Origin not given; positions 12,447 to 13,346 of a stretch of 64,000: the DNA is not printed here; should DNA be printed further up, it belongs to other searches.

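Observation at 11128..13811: Tandem array of four divergent paralogs encoding membrane-anchored Cys-motif proteins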

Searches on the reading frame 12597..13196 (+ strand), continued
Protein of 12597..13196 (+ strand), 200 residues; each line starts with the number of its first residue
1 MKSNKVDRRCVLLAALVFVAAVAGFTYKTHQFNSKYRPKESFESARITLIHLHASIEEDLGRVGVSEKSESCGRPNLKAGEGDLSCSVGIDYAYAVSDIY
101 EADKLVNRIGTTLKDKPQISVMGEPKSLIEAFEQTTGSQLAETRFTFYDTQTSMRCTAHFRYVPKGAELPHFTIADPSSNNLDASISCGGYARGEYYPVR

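Call 55: fold_search(model_id=the predicted structure, library=pdb)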
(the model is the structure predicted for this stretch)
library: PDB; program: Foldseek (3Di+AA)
matches with E <= 10: 905; with E <= 0.001: 0
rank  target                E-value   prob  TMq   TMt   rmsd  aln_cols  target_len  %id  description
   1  8slh                  4.2e-03  0.90  0.35  0.20  10.0       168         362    9  Crystal Structure of Glycine tRNA ligase from Mycobacterium thermoresistibile (AMP bound, hexagonal form) (released 2023-05-03)
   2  3lyd_B                1.0e-02  0.77  0.32  0.32   9.0       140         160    8  Crystal structure of Putative uncharacterized protein from Jonesia denitrificans (released 2010-03-09)
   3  6p8t_C                1.3e-02  0.82  0.32  0.20   9.3       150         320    7  Acinetobacter baumannii tRNA synthetase in complex with compound 1 (released 2020-11-18)
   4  7by6_A                1.7e-02  0.38  0.25  0.17  10.6       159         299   10  Plasmodium vivax cytoplasmic Phenylalanyl-tRNA synthetase in complex with BRD1389 (released 2020-11-04)
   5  5zyh                  1.8e-02  0.18  0.22  0.19  17.6       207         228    9  Crystal structure of CERT START domain in complex with compound E5 (released 2019-02-27)
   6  5jjd_B                2.0e-02  0.72  0.37  0.29  14.6       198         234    7  crystal structure of the ceramide transfer protein PH and START domain complex (released 2017-07-05)
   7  2rhs_A                2.1e-02  0.80  0.32  0.24   9.3       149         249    8  PheRS from Staphylococcus haemolyticus- rational protein engineering and inhibitor studies (released 2007-11-06)
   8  2e3m                  2.1e-02  0.60  0.35  0.27  14.1       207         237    9  Crystal structure of CERT START domain (released 2007-12-18)
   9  2odr_B                2.3e-02  0.54  0.30  0.15   9.6       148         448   10  Methanococcus Maripaludis Phosphoseryl-tRNA synthetase (released 2007-02-13)
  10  2odr_D                2.4e-02  0.75  0.33  0.16   9.1       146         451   10  Methanococcus Maripaludis Phosphoseryl-tRNA synthetase (released 2007-02-13)
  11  6p8t_G                2.4e-02  0.63  0.30  0.20  10.0       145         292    9  Acinetobacter baumannii tRNA synthetase in complex with compound 1 (released 2020-11-18)
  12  9m6x_M                2.4e-02  0.60  0.31  0.36  12.3       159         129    7  Cryo-EM structure of bacteriophage NF5 neck (released 2025-12-17)
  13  2odr_A                2.6e-02  0.54  0.30  0.14   9.6       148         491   10  Methanococcus Maripaludis Phosphoseryl-tRNA synthetase (released 2007-02-13)
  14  3h3q_B                2.7e-02  0.54  0.35  0.26  13.6       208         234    8  Crystal structure of the CERT START domain in complex with HPA-13 (released 2010-03-02)
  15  8v55_B                2.7e-02  0.25  0.26  0.14  12.7       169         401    9  Human mitochondrial DNA polymerase gamma bound to a replication fork in an open conformation (released 2024-07-10)
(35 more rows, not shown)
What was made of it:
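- Closest known: MTC28. Different: The hits dropped out of the top 50 when the ectodomain alone was searched (call 55).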

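Call 57: list_cluster_members(proteins=[P0007, P0008, P0009, P0013, P0014, P0017, P0020, P0024, P0034, P0086])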
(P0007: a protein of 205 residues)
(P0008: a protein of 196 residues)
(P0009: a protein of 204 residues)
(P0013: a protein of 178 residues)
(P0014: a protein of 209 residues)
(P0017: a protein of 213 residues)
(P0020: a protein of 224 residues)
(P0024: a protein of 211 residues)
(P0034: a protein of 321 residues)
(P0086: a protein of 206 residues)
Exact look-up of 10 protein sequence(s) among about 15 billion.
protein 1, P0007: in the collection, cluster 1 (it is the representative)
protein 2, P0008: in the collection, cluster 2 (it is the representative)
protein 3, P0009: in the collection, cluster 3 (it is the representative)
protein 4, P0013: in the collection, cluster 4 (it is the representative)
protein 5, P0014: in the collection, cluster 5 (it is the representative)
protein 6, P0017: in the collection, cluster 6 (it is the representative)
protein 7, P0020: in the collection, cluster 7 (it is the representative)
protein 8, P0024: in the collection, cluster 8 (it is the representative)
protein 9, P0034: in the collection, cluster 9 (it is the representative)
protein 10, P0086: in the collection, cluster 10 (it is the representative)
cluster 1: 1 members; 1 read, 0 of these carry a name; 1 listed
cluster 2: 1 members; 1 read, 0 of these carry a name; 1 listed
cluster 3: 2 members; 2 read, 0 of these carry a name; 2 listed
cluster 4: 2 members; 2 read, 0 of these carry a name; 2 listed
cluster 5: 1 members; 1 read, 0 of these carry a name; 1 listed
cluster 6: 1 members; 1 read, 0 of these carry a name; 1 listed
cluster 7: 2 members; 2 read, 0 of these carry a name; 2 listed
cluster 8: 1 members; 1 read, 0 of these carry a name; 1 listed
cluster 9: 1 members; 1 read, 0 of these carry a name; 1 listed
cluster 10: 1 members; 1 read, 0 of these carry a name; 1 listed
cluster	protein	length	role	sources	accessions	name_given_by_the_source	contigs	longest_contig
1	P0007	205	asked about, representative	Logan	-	-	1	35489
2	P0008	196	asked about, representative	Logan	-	-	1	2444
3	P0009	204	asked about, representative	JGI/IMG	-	-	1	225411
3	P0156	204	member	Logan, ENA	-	-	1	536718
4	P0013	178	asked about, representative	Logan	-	-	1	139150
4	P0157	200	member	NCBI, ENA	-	-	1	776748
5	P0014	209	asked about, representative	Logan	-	-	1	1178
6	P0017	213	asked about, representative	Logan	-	-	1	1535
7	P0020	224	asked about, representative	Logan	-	-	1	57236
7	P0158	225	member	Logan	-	-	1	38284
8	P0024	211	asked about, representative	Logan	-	-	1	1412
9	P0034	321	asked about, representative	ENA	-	-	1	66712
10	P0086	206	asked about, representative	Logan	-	-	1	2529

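Call 58: find_encoding_contigs(protein=P0007, flank=8000, max_places=2)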
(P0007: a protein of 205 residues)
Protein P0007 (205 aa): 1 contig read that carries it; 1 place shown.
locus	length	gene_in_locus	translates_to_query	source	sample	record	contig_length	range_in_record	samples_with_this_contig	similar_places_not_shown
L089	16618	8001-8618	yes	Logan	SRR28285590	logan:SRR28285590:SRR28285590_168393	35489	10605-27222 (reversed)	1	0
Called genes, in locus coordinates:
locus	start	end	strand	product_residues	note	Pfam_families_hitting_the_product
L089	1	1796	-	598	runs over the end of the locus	PF05157:MshEN, PF00437:T2SSE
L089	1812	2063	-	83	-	-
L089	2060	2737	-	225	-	-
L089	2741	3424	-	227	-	-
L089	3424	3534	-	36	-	-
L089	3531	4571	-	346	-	PF25216:Volactin (faint), PF06723:MreB_Mbl (faint), PF11104:PilM_2, PF14450:FtsA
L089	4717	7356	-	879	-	-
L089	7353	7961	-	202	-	PF13424:TPR_12 (faint), PF07719:TPR_2 (faint), PF09976:TPR_21 (weak)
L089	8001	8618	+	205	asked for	-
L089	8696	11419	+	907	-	PF00657:Lipase_GDSL, PF13472:Lipase_GDSL_2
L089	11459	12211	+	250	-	PF20582:UPF0758_N, PF04002:RadC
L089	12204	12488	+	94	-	-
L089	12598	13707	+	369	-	PF01926:MMR_HSR1, PF02421:FeoB_N, PF06071:YchF-GTPase_C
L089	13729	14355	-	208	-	PF14470:bPH_3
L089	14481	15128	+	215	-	PF00027:cNMP_binding, PF13545:HTH_Crp_2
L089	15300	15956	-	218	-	PF00156:Pribosyltran (weak)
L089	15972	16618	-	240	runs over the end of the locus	PF01479:S4, PF01728:FtsJ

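Call 59: find_encoding_contigs(protein=P0009, flank=8000, max_places=2)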
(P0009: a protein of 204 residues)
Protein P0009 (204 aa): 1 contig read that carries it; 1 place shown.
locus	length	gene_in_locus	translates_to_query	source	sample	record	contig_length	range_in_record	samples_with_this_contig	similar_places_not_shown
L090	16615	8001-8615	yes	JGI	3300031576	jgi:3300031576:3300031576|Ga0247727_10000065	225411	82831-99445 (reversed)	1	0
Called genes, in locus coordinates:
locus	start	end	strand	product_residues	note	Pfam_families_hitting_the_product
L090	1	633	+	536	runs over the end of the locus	PF03485:Arg_tRNA_synt_N, PF00750:tRNA-synt_1d, PF05746:DALR_1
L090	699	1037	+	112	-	PF01741:MscL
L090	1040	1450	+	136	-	PF01641:SelR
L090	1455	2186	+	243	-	PF01510:Amidase_2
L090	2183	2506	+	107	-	PF04237:YjbR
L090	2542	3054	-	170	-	-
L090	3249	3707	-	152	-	PF00293:NUDIX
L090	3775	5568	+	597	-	PF01807:Zn_ribbon_DnaG, PF08275:DNAG_N, PF01751:Toprim, PF13155:Toprim_2, PF13662:Toprim_4, PF10410:DnaB_bind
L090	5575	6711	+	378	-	PF03979:Sigma70_r1_1 (weak), PF00140:Sigma70_r1_2, PF04542:Sigma70_r2, PF04539:Sigma70_r3, PF04545:Sigma70_r4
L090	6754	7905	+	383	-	PF00140:Sigma70_r1_2, PF04542:Sigma70_r2, PF04539:Sigma70_r3, PF04545:Sigma70_r4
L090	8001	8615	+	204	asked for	-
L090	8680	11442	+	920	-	PF00657:Lipase_GDSL, PF13472:Lipase_GDSL_2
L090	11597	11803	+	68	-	-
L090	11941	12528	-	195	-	-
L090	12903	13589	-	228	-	PF18912:DZR_2 (weak), PF00156:Pribosyltran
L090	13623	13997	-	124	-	PF05635:23S_rRNA_IVP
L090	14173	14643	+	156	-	PF00011:HSP20, PF17886:ArsA_HSP20 (weak)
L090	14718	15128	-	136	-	PF18895:T4SS_pilin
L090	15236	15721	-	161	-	PF18895:T4SS_pilin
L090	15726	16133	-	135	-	PF18895:T4SS_pilin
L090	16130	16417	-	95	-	PF04956:TrbC (weak), PF18895:T4SS_pilin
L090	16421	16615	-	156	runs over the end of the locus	PF18895:T4SS_pilin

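Call 60: find_encoding_contigs(protein=P0013, flank=8000, max_places=2)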
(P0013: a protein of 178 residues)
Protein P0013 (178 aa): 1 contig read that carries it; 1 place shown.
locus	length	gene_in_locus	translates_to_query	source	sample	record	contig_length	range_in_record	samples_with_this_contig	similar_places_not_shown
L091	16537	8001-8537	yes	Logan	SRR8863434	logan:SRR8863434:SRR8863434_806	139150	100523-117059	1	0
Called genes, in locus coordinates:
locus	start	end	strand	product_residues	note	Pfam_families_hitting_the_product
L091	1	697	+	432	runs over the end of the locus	PF13439:Glyco_transf_4 (faint), PF20706:GT4-conflict (weak), PF00534:Glycos_transf_1, PF13692:Glyco_trans_1_4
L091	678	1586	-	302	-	PF05050:Methyltransf_21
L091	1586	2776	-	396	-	PF00005:ABC_tran, PF13304:AAA_21 (weak), PF14524:Wzt_C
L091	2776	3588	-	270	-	PF01061:ABC2_membrane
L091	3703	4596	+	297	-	PF01370:Epimerase, PF04321:RmlD_sub_bind (weak), PF16363:GDP_Man_Dehyd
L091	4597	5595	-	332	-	PF01370:Epimerase, PF04321:RmlD_sub_bind, PF16363:GDP_Man_Dehyd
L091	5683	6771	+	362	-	PF13439:Glyco_transf_4 (weak), PF20706:GT4-conflict, PF00534:Glycos_transf_1, PF13692:Glyco_trans_1_4, PF13524:Glyco_trans_1_2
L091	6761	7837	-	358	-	PF00149:Metallophos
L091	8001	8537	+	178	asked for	-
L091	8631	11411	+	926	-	PF00657:Lipase_GDSL, PF13472:Lipase_GDSL_2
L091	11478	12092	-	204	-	PF01797:Y1_Tnp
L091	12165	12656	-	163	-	PF13083:KH_KhpA-B, PF01424:R3H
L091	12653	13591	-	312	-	PF02096:60KD_IMP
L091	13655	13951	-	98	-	PF00825:Ribonuclease_P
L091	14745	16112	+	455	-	PF11638:DnaA_N, PF13401:AAA_22 (faint), PF00308:Bac_DnaA, PF00004:AAA (weak), PF01695:IstB_IS21 (weak), PF08299:Bac_DnaA_C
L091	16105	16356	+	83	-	-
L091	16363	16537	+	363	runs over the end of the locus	PF00712:DNA_pol3_beta, PF02767:DNA_pol3_beta_2, PF02768:DNA_pol3_beta_3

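Call 61: find_encoding_contigs(protein=P0020, flank=8000, max_places=2)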
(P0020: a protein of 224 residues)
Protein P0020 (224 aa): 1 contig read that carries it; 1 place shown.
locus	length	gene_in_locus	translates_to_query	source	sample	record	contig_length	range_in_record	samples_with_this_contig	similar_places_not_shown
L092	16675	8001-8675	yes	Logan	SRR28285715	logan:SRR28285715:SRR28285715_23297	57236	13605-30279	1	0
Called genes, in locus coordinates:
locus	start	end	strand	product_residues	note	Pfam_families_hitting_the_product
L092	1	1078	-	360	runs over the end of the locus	PF00437:T2SSE, PF13191:AAA_16 (weak)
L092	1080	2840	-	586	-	PF05157:MshEN, PF00437:T2SSE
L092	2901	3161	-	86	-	-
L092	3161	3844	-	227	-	-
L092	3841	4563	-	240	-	PF05137:PilN (weak)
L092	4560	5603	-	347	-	PF11104:PilM_2, PF14450:FtsA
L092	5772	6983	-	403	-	-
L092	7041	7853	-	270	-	-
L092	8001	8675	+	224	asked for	-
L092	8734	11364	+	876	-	PF00657:Lipase_GDSL, PF13472:Lipase_GDSL_2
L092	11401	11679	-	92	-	-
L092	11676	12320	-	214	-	-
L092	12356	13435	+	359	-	PF01926:MMR_HSR1, PF02421:FeoB_N, PF06071:YchF-GTPase_C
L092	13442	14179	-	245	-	PF13354:Beta-lactamase2 (weak)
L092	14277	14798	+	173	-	-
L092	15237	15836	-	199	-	PF14470:bPH_3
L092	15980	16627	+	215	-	PF00027:cNMP_binding, PF13545:HTH_Crp_2, PF00325:Crp (weak)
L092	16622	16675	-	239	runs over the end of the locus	PF01479:S4, PF13275:S4_2 (faint), PF01728:FtsJ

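Call 62: find_encoding_contigs(protein=P0034, flank=8000, max_places=2)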
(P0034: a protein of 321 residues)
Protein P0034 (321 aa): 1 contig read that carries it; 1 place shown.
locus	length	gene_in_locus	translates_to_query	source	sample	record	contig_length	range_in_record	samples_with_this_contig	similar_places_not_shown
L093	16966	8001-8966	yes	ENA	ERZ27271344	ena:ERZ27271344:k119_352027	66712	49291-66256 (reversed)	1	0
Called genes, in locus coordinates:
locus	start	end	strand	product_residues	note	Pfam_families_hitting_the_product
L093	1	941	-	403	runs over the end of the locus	PF28597:T2SSF_N (weak), PF00482:T2SSF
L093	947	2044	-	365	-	PF00437:T2SSE, PF13191:AAA_16 (weak)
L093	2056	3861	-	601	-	PF05157:MshEN, PF00437:T2SSE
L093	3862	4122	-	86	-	-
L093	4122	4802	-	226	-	-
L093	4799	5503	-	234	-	-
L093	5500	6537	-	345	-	PF25216:Volactin (faint), PF11104:PilM_2, PF14450:FtsA (weak)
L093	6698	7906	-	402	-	-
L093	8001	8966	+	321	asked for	-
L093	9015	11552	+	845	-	PF13472:Lipase_GDSL_2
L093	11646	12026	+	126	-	-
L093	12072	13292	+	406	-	PF00535:Glycos_transf_2, PF13641:Glyco_tranf_2_3, PF01644:Chitin_synth_1 (weak), PF03142:Chitin_synth_2, PF13506:Glyco_transf_21 (faint), PF13632:Glyco_trans_2_3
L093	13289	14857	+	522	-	PF01522:Polysacc_deac_1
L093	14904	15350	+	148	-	-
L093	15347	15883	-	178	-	PF08002:DUF1697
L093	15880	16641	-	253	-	-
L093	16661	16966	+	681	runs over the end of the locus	PF02897:Peptidase_S9_N, PF00326:Peptidase_S9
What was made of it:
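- In three genomes the pair lies next to the type IV pilus operon (calls 58, 61, 62).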

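Call 69: search_protein_families(library=ncbifam, alignment_id=A5, max_evalue=0.01)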
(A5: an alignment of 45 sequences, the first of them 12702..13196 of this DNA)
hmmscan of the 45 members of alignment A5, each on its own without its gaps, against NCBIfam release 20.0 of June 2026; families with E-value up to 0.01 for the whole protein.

A. member 1, window:12702-13196:+ (165 aa): 0 families

B. families by the number of members that match (of 45 scanned): 0 families

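Call 72: list_cluster_members(proteins=[P0074, P0082, P0103, P0127, P0141, P0146, P0121, P0135, P0113, P0061])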
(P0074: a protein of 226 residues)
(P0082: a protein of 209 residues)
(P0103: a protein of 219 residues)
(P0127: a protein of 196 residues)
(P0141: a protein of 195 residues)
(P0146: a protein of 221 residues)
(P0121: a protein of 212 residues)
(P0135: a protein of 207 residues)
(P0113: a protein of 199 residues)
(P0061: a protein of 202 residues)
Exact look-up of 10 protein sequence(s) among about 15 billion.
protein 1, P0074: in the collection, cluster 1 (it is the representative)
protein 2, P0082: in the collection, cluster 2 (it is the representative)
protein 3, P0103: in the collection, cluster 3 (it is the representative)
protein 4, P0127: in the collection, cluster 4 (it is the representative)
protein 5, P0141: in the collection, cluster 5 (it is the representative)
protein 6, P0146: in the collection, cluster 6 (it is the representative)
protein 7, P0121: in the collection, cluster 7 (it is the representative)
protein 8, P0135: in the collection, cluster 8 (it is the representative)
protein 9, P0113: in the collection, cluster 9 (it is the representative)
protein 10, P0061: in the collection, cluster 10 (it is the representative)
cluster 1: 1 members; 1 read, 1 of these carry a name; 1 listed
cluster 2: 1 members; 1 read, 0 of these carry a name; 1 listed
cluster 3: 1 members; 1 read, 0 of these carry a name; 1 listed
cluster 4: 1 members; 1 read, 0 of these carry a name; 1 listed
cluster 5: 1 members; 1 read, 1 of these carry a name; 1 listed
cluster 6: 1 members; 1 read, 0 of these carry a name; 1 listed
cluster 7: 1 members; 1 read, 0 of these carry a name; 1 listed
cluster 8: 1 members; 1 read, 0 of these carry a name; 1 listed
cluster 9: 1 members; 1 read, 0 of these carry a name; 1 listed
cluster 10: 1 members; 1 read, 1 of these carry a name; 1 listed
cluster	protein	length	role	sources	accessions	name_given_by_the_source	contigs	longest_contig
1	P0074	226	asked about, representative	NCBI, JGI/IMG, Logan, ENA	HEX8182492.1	MAG TPA: hypothetical protein VF575_02715 [Candidatus Saccharimonadales bacterium] | hypothetical protein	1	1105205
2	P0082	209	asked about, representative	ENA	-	-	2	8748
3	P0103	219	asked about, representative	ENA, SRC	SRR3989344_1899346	-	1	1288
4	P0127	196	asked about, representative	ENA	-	-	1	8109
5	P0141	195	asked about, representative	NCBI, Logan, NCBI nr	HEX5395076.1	MAG TPA: hypothetical protein VFW52_01870 [Candidatus Saccharimonadales bacterium] | hypothetical protein [Candidatus Saccharimonadales bacterium]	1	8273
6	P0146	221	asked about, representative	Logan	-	-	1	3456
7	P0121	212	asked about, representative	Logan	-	-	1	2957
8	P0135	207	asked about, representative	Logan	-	-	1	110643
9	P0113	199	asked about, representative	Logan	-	-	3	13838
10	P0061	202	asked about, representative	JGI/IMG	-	hypothetical protein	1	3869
